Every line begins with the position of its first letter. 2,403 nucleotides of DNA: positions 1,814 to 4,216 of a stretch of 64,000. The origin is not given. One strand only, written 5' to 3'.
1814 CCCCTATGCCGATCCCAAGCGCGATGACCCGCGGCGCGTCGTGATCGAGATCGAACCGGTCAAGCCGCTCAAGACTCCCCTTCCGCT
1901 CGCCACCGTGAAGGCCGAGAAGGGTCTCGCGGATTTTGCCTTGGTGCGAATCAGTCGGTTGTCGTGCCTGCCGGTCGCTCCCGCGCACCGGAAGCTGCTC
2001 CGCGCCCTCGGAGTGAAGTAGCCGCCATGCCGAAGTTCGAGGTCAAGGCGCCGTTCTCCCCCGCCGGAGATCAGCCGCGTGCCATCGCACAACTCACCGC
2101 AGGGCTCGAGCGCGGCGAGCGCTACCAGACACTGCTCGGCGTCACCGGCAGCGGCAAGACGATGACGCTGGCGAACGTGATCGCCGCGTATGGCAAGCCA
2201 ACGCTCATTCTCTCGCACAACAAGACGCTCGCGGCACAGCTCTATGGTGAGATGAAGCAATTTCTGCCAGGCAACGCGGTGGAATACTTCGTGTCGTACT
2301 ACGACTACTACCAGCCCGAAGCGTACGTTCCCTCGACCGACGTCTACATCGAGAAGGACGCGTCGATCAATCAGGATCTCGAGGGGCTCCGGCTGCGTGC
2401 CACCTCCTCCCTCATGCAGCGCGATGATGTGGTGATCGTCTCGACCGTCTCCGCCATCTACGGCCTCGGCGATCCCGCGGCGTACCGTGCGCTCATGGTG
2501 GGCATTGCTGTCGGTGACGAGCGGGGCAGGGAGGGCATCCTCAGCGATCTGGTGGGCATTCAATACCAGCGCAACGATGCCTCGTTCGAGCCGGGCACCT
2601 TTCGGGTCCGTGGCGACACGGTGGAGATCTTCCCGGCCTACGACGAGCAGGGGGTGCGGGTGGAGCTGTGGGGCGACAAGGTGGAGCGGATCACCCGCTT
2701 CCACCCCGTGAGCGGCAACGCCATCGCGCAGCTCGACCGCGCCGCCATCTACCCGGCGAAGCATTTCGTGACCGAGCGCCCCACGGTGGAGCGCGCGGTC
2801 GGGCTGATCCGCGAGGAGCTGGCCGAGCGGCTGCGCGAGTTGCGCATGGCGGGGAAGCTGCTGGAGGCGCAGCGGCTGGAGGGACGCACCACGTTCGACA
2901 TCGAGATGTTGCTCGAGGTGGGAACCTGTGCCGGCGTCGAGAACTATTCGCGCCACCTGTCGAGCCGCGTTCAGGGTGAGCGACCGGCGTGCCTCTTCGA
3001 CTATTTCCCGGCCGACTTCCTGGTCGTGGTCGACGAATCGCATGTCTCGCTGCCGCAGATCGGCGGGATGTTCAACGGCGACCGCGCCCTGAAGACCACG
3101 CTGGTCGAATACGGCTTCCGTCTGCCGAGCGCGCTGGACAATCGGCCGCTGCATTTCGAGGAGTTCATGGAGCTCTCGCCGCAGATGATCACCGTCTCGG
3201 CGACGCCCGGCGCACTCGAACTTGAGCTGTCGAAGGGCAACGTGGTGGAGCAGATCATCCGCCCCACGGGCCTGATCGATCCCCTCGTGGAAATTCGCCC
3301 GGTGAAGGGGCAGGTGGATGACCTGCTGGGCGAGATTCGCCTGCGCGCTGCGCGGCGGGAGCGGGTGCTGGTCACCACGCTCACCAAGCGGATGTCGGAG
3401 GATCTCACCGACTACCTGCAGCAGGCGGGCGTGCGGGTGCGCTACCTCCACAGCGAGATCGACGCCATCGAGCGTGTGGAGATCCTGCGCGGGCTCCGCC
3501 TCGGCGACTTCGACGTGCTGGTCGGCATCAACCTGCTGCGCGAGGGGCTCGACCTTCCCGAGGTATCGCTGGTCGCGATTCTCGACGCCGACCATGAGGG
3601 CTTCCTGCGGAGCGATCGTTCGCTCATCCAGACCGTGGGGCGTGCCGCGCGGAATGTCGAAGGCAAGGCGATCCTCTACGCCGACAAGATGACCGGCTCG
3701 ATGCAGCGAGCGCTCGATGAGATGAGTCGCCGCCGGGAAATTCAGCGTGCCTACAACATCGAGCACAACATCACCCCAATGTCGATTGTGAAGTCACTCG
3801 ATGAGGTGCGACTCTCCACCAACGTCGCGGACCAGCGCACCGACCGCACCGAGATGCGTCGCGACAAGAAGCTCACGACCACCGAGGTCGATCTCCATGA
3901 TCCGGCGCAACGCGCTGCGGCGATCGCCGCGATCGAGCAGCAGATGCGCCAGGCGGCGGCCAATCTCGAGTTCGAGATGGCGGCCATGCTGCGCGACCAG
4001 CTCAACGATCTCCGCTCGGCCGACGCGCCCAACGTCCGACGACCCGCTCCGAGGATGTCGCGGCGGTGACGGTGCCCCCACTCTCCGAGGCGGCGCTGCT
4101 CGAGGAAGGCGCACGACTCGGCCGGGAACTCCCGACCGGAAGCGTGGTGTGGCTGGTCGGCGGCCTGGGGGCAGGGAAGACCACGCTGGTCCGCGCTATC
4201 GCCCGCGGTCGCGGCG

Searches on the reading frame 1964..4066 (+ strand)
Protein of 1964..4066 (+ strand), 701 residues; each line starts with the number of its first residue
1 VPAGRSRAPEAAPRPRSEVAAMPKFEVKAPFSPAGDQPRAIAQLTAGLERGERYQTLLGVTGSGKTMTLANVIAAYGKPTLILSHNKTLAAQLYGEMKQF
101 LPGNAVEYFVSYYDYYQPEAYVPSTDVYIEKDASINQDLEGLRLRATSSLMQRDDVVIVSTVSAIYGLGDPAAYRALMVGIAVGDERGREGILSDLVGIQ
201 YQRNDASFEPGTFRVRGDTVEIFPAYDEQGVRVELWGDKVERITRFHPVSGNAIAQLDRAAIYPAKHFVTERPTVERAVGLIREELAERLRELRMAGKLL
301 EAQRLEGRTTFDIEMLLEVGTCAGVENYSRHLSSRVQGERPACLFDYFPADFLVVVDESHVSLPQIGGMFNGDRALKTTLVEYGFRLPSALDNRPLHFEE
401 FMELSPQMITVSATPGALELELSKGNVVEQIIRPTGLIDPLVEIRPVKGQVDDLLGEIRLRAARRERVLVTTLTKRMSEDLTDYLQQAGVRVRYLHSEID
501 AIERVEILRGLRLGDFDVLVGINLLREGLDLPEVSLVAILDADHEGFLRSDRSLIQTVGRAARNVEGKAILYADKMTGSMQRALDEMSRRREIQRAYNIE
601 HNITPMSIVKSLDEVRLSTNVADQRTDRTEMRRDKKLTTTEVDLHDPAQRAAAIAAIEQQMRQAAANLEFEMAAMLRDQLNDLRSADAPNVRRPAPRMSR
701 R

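Call 60: search_protein_families(library=pfam, proteins=[window:1964-4066:+], max_evalue=0.01)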
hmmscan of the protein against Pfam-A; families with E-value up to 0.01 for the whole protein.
window:1964-4066:+ (701 aa): 7 families
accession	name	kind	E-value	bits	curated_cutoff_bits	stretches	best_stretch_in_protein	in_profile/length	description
PF17757.6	UvrB_inter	-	2e-33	114.8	22.9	1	181-268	3-91/91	UvrB interaction domain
PF12344.14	UvrB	-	8.6e-21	74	27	1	571-612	1-42/43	Ultra-violet resistance protein B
PF00271.37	Helicase_C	-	2e-19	70.3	23.5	1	455-564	6-109/110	Helicase conserved C-terminal domain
PF04851.21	ResIII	-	4.3e-09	36.9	22.5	1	36-139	7-114/164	Type III restriction enzyme, res subunit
PF02151.25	UVR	-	8.4e-06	25.8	21.5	1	654-685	4-35/36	UvrB/uvrC motif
PF00270.35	DEAD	-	0.00082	19.6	26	1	53-103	15-71/167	DEAD/DEAH box helicase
PF13604.12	AAA_30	-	0.0057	16.9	27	0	37-97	6-66/191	AAA domain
